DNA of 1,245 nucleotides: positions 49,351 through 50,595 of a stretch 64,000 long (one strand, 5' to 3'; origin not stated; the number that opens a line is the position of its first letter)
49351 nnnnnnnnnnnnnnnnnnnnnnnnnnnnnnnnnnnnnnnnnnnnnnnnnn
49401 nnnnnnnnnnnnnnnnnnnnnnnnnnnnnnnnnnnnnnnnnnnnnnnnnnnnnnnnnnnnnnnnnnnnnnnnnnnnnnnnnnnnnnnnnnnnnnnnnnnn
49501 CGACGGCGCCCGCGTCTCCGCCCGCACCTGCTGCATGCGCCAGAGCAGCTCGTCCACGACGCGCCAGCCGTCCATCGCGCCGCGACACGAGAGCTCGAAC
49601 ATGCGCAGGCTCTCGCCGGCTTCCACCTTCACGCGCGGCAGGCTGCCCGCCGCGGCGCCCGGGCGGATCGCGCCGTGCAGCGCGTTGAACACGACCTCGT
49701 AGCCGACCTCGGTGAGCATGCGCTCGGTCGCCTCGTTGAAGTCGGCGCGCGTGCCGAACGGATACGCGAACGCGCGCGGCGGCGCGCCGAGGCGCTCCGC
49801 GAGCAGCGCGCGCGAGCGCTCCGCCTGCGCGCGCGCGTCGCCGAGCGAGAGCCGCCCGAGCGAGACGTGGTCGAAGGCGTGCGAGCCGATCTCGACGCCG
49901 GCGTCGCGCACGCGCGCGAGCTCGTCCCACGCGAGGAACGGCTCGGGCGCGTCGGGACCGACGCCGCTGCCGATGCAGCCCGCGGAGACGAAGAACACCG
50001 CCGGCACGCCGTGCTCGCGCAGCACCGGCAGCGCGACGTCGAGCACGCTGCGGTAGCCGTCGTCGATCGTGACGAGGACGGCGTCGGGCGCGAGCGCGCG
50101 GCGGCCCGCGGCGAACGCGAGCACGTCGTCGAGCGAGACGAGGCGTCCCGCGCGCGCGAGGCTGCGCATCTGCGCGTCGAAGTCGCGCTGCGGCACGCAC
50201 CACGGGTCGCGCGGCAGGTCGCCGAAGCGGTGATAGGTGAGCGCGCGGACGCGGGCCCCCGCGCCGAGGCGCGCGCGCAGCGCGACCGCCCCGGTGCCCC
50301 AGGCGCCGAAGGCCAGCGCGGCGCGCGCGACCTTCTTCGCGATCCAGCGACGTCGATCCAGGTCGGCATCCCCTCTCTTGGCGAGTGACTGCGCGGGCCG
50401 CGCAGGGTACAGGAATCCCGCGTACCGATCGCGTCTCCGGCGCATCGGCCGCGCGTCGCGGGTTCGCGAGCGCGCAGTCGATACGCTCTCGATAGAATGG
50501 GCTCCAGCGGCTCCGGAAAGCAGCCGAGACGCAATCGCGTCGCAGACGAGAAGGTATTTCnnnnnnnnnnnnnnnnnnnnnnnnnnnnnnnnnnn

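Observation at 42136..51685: Carrier-protein-centred oxidative tailoring cluster (A-domain, ACP, di-iron oxygenase, FAD monooxygenase, P450, deacetylase, acyltransferase-like, ThDP enzyme)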

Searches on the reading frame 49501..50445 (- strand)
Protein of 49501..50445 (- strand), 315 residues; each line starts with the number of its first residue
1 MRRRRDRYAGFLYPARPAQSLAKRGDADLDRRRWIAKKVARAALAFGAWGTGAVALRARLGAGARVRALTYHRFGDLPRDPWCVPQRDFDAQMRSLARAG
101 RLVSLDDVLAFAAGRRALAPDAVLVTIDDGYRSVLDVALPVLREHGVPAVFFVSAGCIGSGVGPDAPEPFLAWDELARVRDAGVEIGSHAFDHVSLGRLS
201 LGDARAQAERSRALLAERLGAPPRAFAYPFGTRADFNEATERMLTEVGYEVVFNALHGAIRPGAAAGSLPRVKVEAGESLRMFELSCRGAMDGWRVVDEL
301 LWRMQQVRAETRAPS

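Call 7: search_protein_families(library=pfam, proteins=[window:49501-50445:-], max_evalue=0.01)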
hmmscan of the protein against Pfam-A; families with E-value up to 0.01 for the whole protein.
window:49501-50445:- (315 aa): 1 family
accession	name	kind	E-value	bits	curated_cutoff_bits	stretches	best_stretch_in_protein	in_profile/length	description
PF01522.26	Polysacc_deac_1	-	9e-24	84.2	23.1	1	120-252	6-124/124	Polysaccharide deacetylase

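Call 9: search_protein_families(library=ncbifam, proteins=[window:49501-50445:-], max_evalue=0.001)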
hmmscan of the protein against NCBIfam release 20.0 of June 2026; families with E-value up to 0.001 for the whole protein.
window:49501-50445:- (315 aa): 9 families
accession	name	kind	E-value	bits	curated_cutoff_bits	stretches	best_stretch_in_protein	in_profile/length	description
TIGR03938.2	deacetyl_PgaB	equivalog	1.1e-21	76.8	321.9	2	66-192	3-144/621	poly-beta-1,6-N-acetyl-D-glucosamine N-deacetylase PgaB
NF050820.1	PolSacchBiosHfsH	equivalog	1.6e-13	50.9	400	1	120-277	33-183/249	oligosaccharide deacetylase HfsH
NF011177.0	PRK14582.1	equivalog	3.3e-10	38.9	923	1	98-156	83-142/671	poly-beta-1,6-N-acetyl-D-glucosamine N-deacetylase PgaB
TIGR03933.1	PIA_icaB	equivalog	2.1e-07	30.7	248.35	1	83-275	34-230/245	intercellular adhesin biosynthesis polysaccharide N-deacetylase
NF011176.0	PRK14581.1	equivalog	2.6e-07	29.2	1091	1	101-193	87-188/673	poly-beta-1,6-N-acetyl-D-glucosamine N-deacetylase PgaB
NF045820.1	PgAcgDacpgdA_Strep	equivalog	4.1e-06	25.9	800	1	123-235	270-372/463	peptidoglycan-N-acetylglucosamine deacetylase PgdA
TIGR02764.1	spore_ybaN_pdaB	equivalog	4.5e-06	26.6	237.4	1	137-252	23-124/191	polysaccharide deacetylase family sporulation protein PdaB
TIGR02884.1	spore_pdaA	equivalog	1.6e-05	24.7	298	1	123-256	39-160/224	delta-lactam-biosynthetic de-N-acetylase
TIGR02873.1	spore_ylxY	hypoth_equivalog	0.00012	21.4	391.5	1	135-235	100-189/268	probable sporulation protein, polysaccharide deacetylase family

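Call 58: search_solved_structures(query=window:49501-50445:-, max_evalue=0.00001)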
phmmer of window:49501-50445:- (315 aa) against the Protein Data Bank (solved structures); distinct sequences matched with E-value up to 0.00001: 5.
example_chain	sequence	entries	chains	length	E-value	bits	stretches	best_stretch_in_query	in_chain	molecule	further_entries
4wcj_A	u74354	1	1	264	1.7e-16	63.6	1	66-265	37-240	Polysaccharide deacetylase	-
7bly_A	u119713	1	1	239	2.7e-08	36.6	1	118-254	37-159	Aspergillus niger contig An12c0130, genomic contig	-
5bu6_A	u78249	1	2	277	3.4e-07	33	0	74-192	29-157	BpsB (PgaB), Poly-beta-1,6-N-acetyl-D-glucosamine N-deacetylase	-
2y8u_A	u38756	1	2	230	4.9e-07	32.5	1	117-253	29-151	CHITIN DEACETYLASE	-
4u10_A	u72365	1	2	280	4.4e-06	29.4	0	102-190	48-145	Poly-beta-1,6-N-acetyl-D-glucosamine N-deacetylase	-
